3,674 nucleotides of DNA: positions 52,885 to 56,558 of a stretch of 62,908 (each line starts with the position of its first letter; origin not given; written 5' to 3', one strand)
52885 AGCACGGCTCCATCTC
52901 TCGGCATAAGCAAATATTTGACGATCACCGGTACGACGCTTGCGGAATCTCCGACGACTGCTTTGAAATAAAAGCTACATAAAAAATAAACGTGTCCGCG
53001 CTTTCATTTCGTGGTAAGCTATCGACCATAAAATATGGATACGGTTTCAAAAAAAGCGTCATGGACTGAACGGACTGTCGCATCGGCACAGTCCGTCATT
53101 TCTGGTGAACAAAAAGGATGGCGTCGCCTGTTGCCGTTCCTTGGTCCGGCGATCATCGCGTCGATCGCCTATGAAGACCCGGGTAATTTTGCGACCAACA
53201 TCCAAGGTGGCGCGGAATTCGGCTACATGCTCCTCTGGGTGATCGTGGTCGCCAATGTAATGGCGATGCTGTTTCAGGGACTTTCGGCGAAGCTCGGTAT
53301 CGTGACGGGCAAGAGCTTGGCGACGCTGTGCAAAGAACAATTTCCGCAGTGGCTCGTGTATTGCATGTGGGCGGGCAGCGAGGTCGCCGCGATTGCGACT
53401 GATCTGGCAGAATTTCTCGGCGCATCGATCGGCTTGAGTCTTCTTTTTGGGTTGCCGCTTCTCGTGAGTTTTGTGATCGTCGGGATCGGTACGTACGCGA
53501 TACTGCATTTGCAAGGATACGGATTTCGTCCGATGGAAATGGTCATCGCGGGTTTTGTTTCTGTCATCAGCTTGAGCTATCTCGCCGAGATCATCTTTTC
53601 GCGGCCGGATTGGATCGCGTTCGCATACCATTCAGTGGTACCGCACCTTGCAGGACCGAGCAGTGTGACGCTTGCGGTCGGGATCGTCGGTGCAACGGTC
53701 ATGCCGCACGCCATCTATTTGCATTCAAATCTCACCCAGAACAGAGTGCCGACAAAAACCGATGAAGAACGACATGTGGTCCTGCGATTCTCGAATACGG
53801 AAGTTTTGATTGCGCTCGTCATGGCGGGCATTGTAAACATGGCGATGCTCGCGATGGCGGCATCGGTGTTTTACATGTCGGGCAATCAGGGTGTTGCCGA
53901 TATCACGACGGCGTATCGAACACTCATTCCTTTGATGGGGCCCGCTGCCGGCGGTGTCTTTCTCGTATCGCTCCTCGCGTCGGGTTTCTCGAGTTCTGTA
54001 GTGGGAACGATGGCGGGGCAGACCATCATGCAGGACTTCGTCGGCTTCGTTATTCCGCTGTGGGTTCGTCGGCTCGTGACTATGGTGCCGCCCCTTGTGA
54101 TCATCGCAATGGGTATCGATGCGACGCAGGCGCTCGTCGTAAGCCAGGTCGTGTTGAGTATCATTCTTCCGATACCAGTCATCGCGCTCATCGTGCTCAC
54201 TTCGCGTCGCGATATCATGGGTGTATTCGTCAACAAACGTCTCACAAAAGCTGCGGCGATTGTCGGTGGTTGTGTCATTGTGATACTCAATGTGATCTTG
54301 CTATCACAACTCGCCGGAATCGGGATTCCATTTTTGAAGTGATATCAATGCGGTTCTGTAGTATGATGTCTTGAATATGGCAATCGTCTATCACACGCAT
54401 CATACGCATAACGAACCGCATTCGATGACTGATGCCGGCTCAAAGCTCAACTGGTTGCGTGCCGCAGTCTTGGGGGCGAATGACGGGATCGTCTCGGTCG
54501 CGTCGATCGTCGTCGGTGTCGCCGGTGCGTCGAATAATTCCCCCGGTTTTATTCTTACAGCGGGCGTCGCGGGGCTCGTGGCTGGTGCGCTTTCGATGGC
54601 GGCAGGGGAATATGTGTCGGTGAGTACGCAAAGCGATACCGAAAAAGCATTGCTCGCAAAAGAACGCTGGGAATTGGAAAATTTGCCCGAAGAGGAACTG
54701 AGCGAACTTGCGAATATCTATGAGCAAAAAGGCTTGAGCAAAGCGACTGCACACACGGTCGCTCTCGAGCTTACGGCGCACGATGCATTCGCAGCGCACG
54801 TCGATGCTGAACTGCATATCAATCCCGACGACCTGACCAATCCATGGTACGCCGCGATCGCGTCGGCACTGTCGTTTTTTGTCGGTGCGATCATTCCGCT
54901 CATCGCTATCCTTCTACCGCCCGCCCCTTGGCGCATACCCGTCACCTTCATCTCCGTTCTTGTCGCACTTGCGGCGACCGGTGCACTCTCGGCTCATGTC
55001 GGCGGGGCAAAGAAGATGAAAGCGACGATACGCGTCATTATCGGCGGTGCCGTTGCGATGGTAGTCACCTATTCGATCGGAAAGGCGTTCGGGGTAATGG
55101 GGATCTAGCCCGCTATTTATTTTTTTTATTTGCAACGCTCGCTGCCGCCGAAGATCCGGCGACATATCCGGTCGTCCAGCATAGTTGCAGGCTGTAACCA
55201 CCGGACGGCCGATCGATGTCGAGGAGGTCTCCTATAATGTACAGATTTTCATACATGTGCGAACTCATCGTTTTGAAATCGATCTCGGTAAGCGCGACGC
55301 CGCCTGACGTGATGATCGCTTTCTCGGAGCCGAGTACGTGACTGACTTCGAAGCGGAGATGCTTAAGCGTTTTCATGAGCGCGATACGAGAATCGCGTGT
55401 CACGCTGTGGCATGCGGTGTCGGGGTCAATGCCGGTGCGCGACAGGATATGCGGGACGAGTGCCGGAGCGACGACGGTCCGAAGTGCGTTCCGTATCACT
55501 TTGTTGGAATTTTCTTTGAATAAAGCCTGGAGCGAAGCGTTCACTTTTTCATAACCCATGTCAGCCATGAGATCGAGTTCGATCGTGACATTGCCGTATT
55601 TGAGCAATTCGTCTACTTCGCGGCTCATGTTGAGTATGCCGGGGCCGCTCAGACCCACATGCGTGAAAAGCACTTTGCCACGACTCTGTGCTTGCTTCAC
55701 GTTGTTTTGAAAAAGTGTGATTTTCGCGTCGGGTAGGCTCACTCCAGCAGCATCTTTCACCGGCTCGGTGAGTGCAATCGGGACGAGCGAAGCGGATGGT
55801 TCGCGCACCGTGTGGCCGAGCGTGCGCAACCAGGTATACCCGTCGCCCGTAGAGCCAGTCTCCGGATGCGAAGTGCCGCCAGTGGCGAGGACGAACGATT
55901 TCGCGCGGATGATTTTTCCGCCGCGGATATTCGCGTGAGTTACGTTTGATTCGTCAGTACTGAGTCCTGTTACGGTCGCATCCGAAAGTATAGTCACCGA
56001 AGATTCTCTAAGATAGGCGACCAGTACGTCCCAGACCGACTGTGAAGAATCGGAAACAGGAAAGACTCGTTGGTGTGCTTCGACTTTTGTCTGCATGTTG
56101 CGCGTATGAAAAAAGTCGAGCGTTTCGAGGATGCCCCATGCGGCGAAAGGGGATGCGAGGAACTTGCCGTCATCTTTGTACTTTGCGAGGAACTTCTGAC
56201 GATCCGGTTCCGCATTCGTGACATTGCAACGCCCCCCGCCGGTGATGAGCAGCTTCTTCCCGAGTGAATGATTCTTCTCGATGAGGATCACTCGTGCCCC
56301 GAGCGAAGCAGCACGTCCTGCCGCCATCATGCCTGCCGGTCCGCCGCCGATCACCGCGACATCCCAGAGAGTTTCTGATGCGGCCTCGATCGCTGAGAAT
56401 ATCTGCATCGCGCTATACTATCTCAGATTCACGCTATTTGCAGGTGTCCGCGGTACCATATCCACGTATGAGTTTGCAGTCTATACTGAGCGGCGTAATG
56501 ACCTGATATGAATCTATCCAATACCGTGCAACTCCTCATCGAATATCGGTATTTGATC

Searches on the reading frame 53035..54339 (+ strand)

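Call 44: search_protein_families(library=ncbifam, proteins=[window:53035-54339:+], max_evalue=1e-10)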
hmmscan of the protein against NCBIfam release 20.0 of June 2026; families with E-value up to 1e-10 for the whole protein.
window:53035-54339:+ (435 aa): 3 families
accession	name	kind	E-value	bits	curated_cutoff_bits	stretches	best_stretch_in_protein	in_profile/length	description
NF001923.0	PRK00701.1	subfamily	5.7e-153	509.7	430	1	13-427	14-436/439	Mn(2+) uptake NRAMP transporter MntH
TIGR01197.1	nramp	subfamily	2.5e-97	326.7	272.5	1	30-395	1-390/390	metal ion transporter, metal ion (Mn2+/Fe2+) transporter (Nramp) family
NF037982.1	Nramp_1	equivalog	2.2e-77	260.9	50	1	37-393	1-403/404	Nramp family divalent metal transporter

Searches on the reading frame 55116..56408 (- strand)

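Call 44: search_protein_families(library=ncbifam, proteins=[window:55116-56408:-], max_evalue=1e-10)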
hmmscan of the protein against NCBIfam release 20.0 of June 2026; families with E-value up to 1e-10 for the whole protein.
window:55116-56408:- (431 aa): 3 families
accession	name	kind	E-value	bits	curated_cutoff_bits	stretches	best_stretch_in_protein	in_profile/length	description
TIGR00275.1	TIGR00275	subfamily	4.7e-123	411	183.8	1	17-419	1-401/401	aminoacetone oxidase family FAD-binding enzyme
TIGR03862.1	flavo_PP4765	subfamily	2.3e-37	128.7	242.65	1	39-422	3-372/376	TIGR03862 family flavoprotein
NF006130.0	PRK08274.1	equivalog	4.4e-11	42.3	369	0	13-46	4-37/467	FAD-dependent tricarballylate dehydrogenase TcuA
